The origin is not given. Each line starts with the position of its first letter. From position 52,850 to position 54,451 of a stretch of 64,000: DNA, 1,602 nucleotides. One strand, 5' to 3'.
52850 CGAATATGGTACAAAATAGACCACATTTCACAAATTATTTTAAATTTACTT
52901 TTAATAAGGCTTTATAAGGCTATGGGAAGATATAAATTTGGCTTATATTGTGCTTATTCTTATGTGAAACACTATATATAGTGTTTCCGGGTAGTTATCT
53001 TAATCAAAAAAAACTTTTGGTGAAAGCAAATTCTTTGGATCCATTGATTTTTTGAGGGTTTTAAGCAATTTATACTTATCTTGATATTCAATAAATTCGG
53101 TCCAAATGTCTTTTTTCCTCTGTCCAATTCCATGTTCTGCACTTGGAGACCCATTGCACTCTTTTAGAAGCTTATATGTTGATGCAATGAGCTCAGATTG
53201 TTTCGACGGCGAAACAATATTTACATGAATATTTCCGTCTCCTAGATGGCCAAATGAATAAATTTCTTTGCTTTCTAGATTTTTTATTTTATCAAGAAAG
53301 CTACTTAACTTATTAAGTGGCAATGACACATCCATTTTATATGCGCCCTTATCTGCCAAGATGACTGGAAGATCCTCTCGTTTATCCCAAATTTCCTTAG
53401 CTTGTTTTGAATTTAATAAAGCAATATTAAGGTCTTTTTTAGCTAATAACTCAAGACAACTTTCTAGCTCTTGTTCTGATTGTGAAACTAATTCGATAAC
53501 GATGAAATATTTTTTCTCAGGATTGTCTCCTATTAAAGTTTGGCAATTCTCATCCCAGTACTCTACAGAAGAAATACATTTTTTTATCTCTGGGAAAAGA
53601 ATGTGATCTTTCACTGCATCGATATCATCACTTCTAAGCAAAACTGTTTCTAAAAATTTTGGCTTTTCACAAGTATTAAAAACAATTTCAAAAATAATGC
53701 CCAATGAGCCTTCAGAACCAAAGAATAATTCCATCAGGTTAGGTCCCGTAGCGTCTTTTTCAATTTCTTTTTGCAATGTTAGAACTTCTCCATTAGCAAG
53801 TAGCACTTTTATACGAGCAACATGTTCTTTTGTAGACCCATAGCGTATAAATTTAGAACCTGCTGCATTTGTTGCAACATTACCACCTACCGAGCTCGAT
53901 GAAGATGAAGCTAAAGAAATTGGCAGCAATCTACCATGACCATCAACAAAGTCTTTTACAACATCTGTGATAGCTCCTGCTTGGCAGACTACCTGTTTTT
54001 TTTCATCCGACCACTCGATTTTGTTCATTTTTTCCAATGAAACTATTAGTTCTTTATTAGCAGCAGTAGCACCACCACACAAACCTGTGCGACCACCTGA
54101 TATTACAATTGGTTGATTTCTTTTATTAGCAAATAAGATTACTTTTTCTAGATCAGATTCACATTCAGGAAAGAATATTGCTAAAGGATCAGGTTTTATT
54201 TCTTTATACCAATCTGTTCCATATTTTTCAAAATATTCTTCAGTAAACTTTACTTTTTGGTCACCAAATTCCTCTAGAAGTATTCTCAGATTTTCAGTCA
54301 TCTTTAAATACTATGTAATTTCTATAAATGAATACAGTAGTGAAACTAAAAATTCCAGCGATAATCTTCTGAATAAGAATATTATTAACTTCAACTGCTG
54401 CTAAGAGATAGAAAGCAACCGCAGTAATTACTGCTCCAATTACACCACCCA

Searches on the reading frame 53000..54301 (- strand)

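Call 68: search_protein_families(library=ncbifam, proteins=[window:53000-54301:-], max_evalue=1e-10)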
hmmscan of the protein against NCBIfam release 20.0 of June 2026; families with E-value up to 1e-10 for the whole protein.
window:53000-54301:- (433 aa): 5 families
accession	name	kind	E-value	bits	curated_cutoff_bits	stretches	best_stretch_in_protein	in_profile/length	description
TIGR00387.1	glcD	equivalog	2.2e-58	198.1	567.9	1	43-428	2-411/413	glycolate oxidase subunit GlcD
NF008408.0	PRK11230.1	equivalog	7.1e-35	120.4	897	1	7-228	24-245/499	glycolate oxidase subunit GlcD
NF049975.1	2HglutDHaseYdiJ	equivalog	8.3e-24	83.4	1350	1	39-178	52-194/1018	D-2-hydroxyglutarate dehydrogenase YdiJ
TIGR01678.1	FAD_lactone_ox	subfamily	2e-14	53.4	396.8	1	30-210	6-178/438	sugar 1,4-lactone oxidase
NF008439.0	PRK11282.1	equivalog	1.5e-12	47.1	284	1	50-246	10-206/358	glycolate oxidase subunit GlcE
